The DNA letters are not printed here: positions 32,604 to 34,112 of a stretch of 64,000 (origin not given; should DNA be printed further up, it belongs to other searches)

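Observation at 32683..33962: GluRS stops at ~400 aa, lacking the anticodon-binding domain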

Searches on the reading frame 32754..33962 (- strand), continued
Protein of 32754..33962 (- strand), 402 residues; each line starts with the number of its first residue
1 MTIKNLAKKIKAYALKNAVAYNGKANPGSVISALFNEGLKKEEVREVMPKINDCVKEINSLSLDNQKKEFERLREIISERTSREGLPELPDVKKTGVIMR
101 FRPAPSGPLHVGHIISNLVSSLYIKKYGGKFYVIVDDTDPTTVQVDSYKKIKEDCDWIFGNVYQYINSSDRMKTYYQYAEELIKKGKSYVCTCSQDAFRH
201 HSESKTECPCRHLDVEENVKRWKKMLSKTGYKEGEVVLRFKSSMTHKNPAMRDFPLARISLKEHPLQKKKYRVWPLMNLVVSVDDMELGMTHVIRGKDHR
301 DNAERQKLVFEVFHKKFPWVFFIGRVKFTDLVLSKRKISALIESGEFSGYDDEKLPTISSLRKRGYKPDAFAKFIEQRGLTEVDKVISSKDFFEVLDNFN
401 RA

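Call 55: find_homologous_proteins(query=P0138, max_evalue=1e-10)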
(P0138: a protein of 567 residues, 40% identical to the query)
Query P0138 (567 aa): 2353 proteins with E <= 1e-10 among 8000 candidates; the best 120 are listed.
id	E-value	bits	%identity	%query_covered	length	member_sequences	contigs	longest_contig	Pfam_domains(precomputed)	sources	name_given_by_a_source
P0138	0.0e+0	1300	100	100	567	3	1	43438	PF20974.3,PF00749.28,PF03950.24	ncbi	-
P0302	1.8e-288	976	74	100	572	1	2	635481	PF20974.3,PF00749.28,PF03950.24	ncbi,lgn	-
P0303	2.8e-270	916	71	100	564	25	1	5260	PF20974.3,PF00749.28,PF03950.24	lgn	-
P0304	6.0e-263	892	69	100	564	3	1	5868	PF20974.3,PF00749.28,PF03950.24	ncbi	-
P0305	1.4e-259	881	66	100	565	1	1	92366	PF20974.3,PF00749.28,PF03950.24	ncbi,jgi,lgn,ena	-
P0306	3.1e-258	876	66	100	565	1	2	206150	PF20974.3,PF00749.28,PF03950.24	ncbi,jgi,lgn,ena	-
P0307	1.7e-256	870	66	100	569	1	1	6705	PF20974.3,PF00749.28,PF03950.24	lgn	-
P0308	1.3e-252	858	68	100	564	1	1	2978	PF20974.3,PF00749.28,PF03950.24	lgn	-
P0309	2.3e-220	751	58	100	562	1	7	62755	PF01921.25,PF20974.3,PF00749.28,PF03950.24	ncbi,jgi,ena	-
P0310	1.3e-219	749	57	100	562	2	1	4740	PF01921.25,PF20974.3,PF00749.28,PF03950.24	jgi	-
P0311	4.8e-219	747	57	100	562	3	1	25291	PF01921.25,PF20974.3,PF00749.28,PF03950.24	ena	-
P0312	5.1e-219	747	58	100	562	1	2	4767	PF01921.25,PF20974.3,PF00749.28,PF03950.24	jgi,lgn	-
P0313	5.0e-218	743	59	100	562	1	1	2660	PF20974.3,PF00749.28,PF03950.24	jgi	-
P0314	4.0e-217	740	57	100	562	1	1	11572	PF20974.3,PF00749.28,PF03950.24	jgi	-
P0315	5.2e-217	740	56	100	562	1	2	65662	PF20974.3,PF00749.28,PF03950.24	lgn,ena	-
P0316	6.5e-217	740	57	100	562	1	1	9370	PF01921.25,PF20974.3,PF00749.28,PF03950.24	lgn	-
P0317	1.4e-216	739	58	100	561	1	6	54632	PF01921.25,PF20974.3,PF00749.28,PF03950.24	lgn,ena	-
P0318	1.5e-216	738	57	100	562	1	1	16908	PF01921.25,PF20974.3,PF00749.28,PF03950.24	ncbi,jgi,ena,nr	ncbi:MAG: glutamate--tRNA ligase [Nanoarchaeota archaeon]|nr:glutamate--tRNA ligase [Nanoarchaeota a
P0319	1.7e-216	738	58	100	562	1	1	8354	PF20974.3,PF00749.28,PF03950.24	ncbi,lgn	-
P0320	2.0e-216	738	58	100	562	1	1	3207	PF01921.25,PF20974.3,PF00749.28,PF03950.24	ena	-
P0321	3.1e-216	737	58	100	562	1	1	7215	PF01921.25,PF20974.3,PF00749.28,PF03950.24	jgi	jgi:glutamyl-tRNA synthetase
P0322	3.4e-216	737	58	100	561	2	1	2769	PF20974.3,PF00749.28,PF03950.24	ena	-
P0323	1.6e-215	735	58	100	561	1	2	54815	PF01921.25,PF20974.3,PF00749.28,PF03950.24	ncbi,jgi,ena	-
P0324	4.9e-215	733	58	100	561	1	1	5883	PF20974.3,PF00749.28,PF03950.24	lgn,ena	-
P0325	7.3e-215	733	56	100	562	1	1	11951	PF20974.3,PF00749.28,PF03950.24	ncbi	ncbi:MAG: glutamate--tRNA ligase [archaeon]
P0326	8.5e-215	733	56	100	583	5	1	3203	PF01921.25,PF20974.3,PF00749.28,PF03950.24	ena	-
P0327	2.3e-214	731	57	100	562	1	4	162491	PF01921.25,PF20974.3,PF00749.28,PF03950.24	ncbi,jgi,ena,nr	ncbi:glutamate--tRNA ligase [archaeon]|jgi:glutamyl-tRNA synthetase|nr:glutamate--tRNA ligase [archa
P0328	3.9e-214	731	56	100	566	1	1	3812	PF01921.25,PF20974.3,PF00749.28,PF03950.24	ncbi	-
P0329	7.9e-214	729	56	99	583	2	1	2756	PF01921.25,PF20974.3,PF00749.28,PF03950.24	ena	-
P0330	1.4e-213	729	57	100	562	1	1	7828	PF20974.3,PF00749.28,PF03950.24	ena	-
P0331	3.8e-213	727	57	98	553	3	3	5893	PF01921.25,PF20974.3,PF00749.28,PF03950.24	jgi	-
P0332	4.2e-213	727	57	99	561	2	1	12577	PF01921.25,PF20974.3,PF00749.28,PF03950.24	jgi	jgi:glutamyl-tRNA synthetase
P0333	4.6e-213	727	57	100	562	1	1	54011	PF01921.25,PF20974.3,PF00749.28,PF03950.24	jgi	jgi:glutamyl-tRNA synthetase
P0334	6.5e-213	726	58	99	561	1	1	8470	PF20974.3,PF00749.28,PF03950.24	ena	-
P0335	9.2e-213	726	57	100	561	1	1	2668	PF20974.3,PF00749.28,PF03950.24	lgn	-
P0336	9.5e-213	726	58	99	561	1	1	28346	PF20974.3,PF00749.28,PF03950.24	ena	-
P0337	1.0e-212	726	57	99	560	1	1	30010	PF20974.3,PF00749.28,PF03950.24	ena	-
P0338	1.4e-212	725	58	99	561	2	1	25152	PF20974.3,PF00749.28,PF03950.24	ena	-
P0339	1.4e-212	725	56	100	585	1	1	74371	PF20974.3,PF00749.28,PF03950.24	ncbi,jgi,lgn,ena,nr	ncbi:MAG: glutamate--tRNA ligase [Nanoarchaeota archaeon]|nr:glutamate--tRNA ligase [Nanoarchaeota a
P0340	1.6e-212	725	57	100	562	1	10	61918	PF20974.3,PF00749.28,PF03950.24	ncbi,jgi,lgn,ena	-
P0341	2.1e-212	725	56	100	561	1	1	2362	PF01921.25,PF20974.3,PF00749.28,PF03950.24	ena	-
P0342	2.5e-212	725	56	100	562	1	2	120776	PF20974.3,PF00749.28,PF03950.24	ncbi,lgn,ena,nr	ncbi:glutamate--tRNA ligase [Candidatus Pacearchaeota archaeon]|nr:glutamate--tRNA ligase [Candidatu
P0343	2.6e-212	724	56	100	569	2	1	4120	PF20974.3,PF00749.28,PF03950.24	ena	-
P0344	3.9e-212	724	57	100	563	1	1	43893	PF20974.3,PF00749.28,PF03950.24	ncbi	-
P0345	9.0e-212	723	57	100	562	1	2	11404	PF20974.3,PF00749.28,PF03950.24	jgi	-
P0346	9.2e-212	723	56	100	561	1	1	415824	PF20974.3,PF00749.28,PF03950.24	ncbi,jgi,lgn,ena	ncbi:MAG: glutamate--tRNA ligase [Candidatus Pacearchaeota archaeon]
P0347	1.0e-211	723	57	99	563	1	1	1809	PF20974.3,PF00749.28,PF03950.24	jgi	-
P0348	1.2e-211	722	57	100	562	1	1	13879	PF20974.3,PF00749.28,PF03950.24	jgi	-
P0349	4.0e-211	721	56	100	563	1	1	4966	PF20974.3,PF00749.28,PF03950.24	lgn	-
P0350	4.7e-211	720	57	100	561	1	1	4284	PF20974.3,PF00749.28,PF03950.24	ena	-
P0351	5.4e-211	720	57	100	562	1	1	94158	PF20974.3,PF00749.28,PF03950.24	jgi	jgi:glutamyl-tRNA synthetase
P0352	6.2e-211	720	56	100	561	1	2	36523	PF20974.3,PF00749.28,PF03950.24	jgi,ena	-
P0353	8.3e-211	720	56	100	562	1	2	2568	PF01921.25,PF20974.3,PF00749.28,PF03950.24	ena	-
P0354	9.9e-211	719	57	100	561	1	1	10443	PF20974.3,PF00749.28,PF03950.24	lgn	-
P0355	1.1e-210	719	56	100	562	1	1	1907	PF20974.3,PF00749.28,PF03950.24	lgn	-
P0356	1.2e-210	719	57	99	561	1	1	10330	PF20974.3,PF00749.28,PF03950.24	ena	-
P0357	1.2e-210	719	56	100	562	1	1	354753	PF01921.25,PF20974.3,PF00749.28,PF03950.24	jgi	jgi:glutamyl-tRNA synthetase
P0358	1.6e-210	719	55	100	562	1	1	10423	PF20974.3,PF00749.28,PF03950.24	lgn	-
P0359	3.9e-210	717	57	99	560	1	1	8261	PF01921.25,PF20974.3,PF00749.28,PF03950.24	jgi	jgi:glutamyl-tRNA synthetase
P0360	4.1e-210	717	56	100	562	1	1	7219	PF01921.25,PF20974.3,PF00749.28,PF03950.24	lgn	-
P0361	4.8e-210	717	57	100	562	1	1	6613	PF20974.3,PF00749.28,PF03950.24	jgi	jgi:glutamyl-tRNA synthetase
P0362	5.9e-210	717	56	99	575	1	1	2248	PF20974.3,PF00749.28,PF03950.24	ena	-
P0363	2.0e-209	715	57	100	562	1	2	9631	PF01921.25,PF20974.3,PF00749.28,PF03950.24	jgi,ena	jgi:glutamyl-tRNA synthetase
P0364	2.2e-209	715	56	100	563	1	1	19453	PF20974.3,PF00749.28,PF03950.24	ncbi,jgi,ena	-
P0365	2.3e-209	715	57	100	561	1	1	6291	PF20974.3,PF00749.28,PF03950.24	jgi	jgi:glutamyl-tRNA synthetase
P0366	2.4e-209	715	57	100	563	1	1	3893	PF01921.25,PF20974.3,PF00749.28,PF03950.24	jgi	-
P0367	2.4e-209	715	56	100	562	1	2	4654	PF20974.3,PF00749.28,PF03950.24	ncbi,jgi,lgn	-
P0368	3.5e-209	714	57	100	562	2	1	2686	PF20974.3,PF00749.28,PF03950.24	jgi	-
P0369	3.5e-209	714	55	100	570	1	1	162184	PF20974.3,PF00749.28,PF03950.24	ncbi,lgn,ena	-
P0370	5.5e-209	714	55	100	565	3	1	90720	PF20974.3,PF00749.28,PF03950.24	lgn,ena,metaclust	metaclust:\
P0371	1.2e-208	712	56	100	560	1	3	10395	PF20974.3,PF00749.28,PF03950.24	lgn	-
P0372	1.5e-208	712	56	100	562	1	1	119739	PF20974.3,PF00749.28,PF03950.24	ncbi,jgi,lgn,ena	ncbi:MAG: glutamate--tRNA ligase [Candidatus Pacearchaeota archaeon]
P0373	1.9e-208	712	56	100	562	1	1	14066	PF20974.3,PF00749.28,PF03950.24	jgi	jgi:glutamyl-tRNA synthetase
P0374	1.9e-208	712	56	100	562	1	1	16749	PF20974.3,PF00749.28,PF03950.24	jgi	jgi:glutamyl-tRNA synthetase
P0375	6.0e-208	710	56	100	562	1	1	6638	PF20974.3,PF00749.28,PF03950.24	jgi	jgi:glutamyl-tRNA synthetase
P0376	6.1e-208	710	56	99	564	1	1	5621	PF01921.25,PF20974.3,PF00749.28,PF03950.24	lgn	-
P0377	6.6e-208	710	55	98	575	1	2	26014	PF20974.3,PF00749.28,PF03950.24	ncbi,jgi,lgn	-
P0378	8.5e-208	710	55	100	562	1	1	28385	PF20974.3,PF00749.28,PF03950.24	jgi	jgi:glutamyl-tRNA synthetase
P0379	1.1e-207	709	56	100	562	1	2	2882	PF01921.25,PF20974.3,PF00749.28,PF03950.24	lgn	-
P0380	1.1e-207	709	57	100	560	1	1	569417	PF01921.25,PF20974.3,PF00749.28,PF03950.24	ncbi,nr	ncbi:glutamate--tRNA ligase [Methanococcoides sp. SA1]|nr:glutamate--tRNA ligase [Methanococcoides s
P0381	1.3e-207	709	56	100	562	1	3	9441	PF20974.3,PF00749.28,PF03950.24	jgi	-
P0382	2.1e-207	708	56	100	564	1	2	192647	PF00749.28,PF03950.24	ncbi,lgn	-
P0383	2.3e-207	708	56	100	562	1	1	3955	PF01921.25,PF20974.3,PF00749.28,PF03950.24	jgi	jgi:glutamyl-tRNA synthetase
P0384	3.8e-207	707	55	98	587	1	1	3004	PF20974.3,PF00749.28,PF03950.24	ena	-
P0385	4.6e-207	707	56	100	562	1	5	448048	PF20974.3,PF00749.28,PF03950.24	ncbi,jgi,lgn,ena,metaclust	metaclust:\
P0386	4.8e-207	707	58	100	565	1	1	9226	PF20974.3,PF00749.28,PF03950.24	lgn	-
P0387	7.4e-207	706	55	100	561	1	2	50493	PF20974.3,PF00749.28,PF03950.24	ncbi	ncbi:MAG: glutamate--tRNA ligase [archaeon]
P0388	9.0e-207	706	55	100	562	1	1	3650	PF20974.3,PF00749.28,PF03950.24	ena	-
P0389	2.8e-206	705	55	100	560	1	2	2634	PF01921.25,PF20974.3,PF00749.28,PF03950.24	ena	-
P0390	3.3e-206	704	55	100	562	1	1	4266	PF20974.3,PF00749.28,PF03950.24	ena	-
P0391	5.6e-206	704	57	97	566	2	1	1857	PF20974.3,PF00749.28,PF03950.24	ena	-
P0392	6.0e-206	703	56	100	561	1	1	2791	PF20974.3,PF00749.28,PF03950.24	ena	-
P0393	1.0e-205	703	54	100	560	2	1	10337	PF20974.3,PF00749.28,PF03950.24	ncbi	-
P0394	1.5e-205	702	54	100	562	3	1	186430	PF20974.3,PF00749.28,PF03950.24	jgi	jgi:glutamyl-tRNA synthetase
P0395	1.7e-205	702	55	100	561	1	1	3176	PF20974.3,PF00749.28,PF03950.24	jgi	-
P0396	2.3e-205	702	55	100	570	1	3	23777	PF01921.25,PF20974.3,PF00749.28,PF03950.24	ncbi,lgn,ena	-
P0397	3.2e-205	701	55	100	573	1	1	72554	PF20974.3,PF00749.28,PF03950.24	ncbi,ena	-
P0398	3.2e-205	701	55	100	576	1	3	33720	PF01921.25,PF20974.3,PF00749.28,PF03950.24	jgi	jgi:glutamyl-tRNA synthetase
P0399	3.7e-205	701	56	100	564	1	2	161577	PF20974.3,PF00749.28,PF03950.24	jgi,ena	-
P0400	4.2e-205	701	55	100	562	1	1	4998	PF20974.3,PF00749.28,PF03950.24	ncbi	-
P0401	5.9e-205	700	55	100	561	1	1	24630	PF01921.25,PF20974.3,PF00749.28,PF03950.24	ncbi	-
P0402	5.9e-205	700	56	100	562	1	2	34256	PF01921.25,PF20974.3,PF00749.28,PF03950.24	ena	-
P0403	6.5e-205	700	55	99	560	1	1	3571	PF20974.3,PF00749.28,PF03950.24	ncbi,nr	ncbi:MAG: glutamate--tRNA ligase [Nanoarchaeota archaeon]|nr:glutamate--tRNA ligase [Nanoarchaeota a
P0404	1.7e-204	699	54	100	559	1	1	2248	PF20974.3,PF00749.28,PF03950.24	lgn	-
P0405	1.9e-204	699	55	100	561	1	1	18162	PF01921.25,PF20974.3,PF00749.28,PF03950.24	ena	-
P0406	2.0e-204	698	55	100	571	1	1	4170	PF20974.3,PF00749.28,PF03950.24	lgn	-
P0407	4.9e-204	697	55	100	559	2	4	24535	PF01921.25,PF20974.3,PF00749.28,PF03950.24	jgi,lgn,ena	-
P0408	6.5e-204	697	55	99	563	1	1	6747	PF20974.3,PF00749.28,PF03950.24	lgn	-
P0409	7.6e-204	697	54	99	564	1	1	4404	PF20974.3,PF00749.28,PF03950.24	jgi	jgi:glutamyl-tRNA synthetase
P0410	8.2e-204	696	56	100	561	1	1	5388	PF20974.3,PF00749.28,PF03950.24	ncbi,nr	ncbi:MAG: glutamate--tRNA ligase [Nanoarchaeota archaeon]|nr:glutamate--tRNA ligase [Nanoarchaeota a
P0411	1.5e-203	696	55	99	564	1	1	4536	PF20974.3,PF00749.28,PF03950.24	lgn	-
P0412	1.6e-203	695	55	100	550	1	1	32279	PF20974.3,PF00749.28,PF03950.24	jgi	-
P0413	1.6e-203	695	55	100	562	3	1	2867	PF20974.3,PF00749.28,PF03950.24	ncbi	-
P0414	1.6e-203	695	55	100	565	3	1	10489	PF20974.3,PF00749.28,PF03950.24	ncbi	-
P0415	2.6e-203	695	56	100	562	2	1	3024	PF20974.3,PF00749.28,PF03950.24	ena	-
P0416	3.1e-203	695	55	100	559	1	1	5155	PF20974.3,PF00749.28,PF03950.24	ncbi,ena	-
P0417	4.0e-203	694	54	100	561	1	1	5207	PF20974.3,PF00749.28,PF03950.24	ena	-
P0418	4.1e-203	694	56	100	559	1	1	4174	PF01921.25,PF20974.3,PF00749.28,PF03950.24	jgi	-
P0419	4.3e-203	694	54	99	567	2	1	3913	PF20974.3,PF00749.28,PF03950.24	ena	-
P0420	5.1e-203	694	55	99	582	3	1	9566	PF20974.3,PF00749.28,PF03950.24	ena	-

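Call 56: find_encoding_contigs(protein=P0397, flank=10000, max_places=3)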
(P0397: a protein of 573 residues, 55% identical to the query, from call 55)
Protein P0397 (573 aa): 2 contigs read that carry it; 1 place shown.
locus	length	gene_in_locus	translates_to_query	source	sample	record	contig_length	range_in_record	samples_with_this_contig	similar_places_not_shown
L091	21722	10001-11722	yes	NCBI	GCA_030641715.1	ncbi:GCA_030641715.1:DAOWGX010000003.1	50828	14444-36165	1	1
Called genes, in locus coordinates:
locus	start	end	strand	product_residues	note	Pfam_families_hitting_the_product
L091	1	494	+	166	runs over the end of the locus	-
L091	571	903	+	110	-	-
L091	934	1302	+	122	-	-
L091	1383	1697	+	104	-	-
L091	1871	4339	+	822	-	PF01326:PPDK_N, PF00391:PEP-utilizers, PF02896:PEP-utilizers_C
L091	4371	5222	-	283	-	PF01909:NTP_transf_2 (weak), PF18765:Polbeta (weak)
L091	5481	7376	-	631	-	PF01261:AP_endonuc_2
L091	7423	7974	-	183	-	-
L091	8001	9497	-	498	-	-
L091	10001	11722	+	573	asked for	PF00749:tRNA-synt_1c, PF03950:tRNA-synt_1c_C, PF20974:tRNA-synt_1c_C2 (weak)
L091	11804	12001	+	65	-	-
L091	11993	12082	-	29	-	-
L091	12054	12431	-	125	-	PF13187:Fer4_9 (faint), PF13484:Fer4_16 (faint), PF13237:Fer4_10 (weak), PF13183:Fer4_8, PF12838:Fer4_7 (weak), PF13534:Fer4_17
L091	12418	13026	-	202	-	PF01936:NYN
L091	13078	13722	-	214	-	PF01966:HD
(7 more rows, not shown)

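Call 58: find_encoding_contigs(protein=P0346, flank=10000, max_places=2)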
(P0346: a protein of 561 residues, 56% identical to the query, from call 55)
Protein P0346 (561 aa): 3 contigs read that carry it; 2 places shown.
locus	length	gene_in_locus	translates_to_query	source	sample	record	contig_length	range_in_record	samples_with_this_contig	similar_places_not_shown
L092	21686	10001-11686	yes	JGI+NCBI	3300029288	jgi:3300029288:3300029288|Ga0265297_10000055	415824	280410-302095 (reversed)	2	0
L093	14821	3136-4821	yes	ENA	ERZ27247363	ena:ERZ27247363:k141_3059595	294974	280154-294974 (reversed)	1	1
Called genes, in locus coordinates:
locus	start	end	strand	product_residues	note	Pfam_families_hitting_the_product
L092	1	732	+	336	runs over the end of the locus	-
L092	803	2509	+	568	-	-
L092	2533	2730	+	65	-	-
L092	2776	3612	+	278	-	PF00350:Dynamin_N (faint), PF00009:GTP_EFTU (faint), PF03193:RsgA_GTPase (weak), PF01926:MMR_HSR1, PF02421:FeoB_N (weak)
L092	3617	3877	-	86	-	-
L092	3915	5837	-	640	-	PF01261:AP_endonuc_2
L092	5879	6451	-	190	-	-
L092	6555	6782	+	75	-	-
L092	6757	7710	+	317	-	-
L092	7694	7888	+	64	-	-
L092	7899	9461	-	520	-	-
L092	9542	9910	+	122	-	-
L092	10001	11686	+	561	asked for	PF00749:tRNA-synt_1c, PF03950:tRNA-synt_1c_C, PF20974:tRNA-synt_1c_C2 (weak)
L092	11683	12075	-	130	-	PF13237:Fer4_10 (weak), PF00037:Fer4 (faint), PF13183:Fer4_8, PF13534:Fer4_17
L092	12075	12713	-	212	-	PF01966:HD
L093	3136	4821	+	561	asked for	PF00749:tRNA-synt_1c, PF03950:tRNA-synt_1c_C, PF20974:tRNA-synt_1c_C2 (weak)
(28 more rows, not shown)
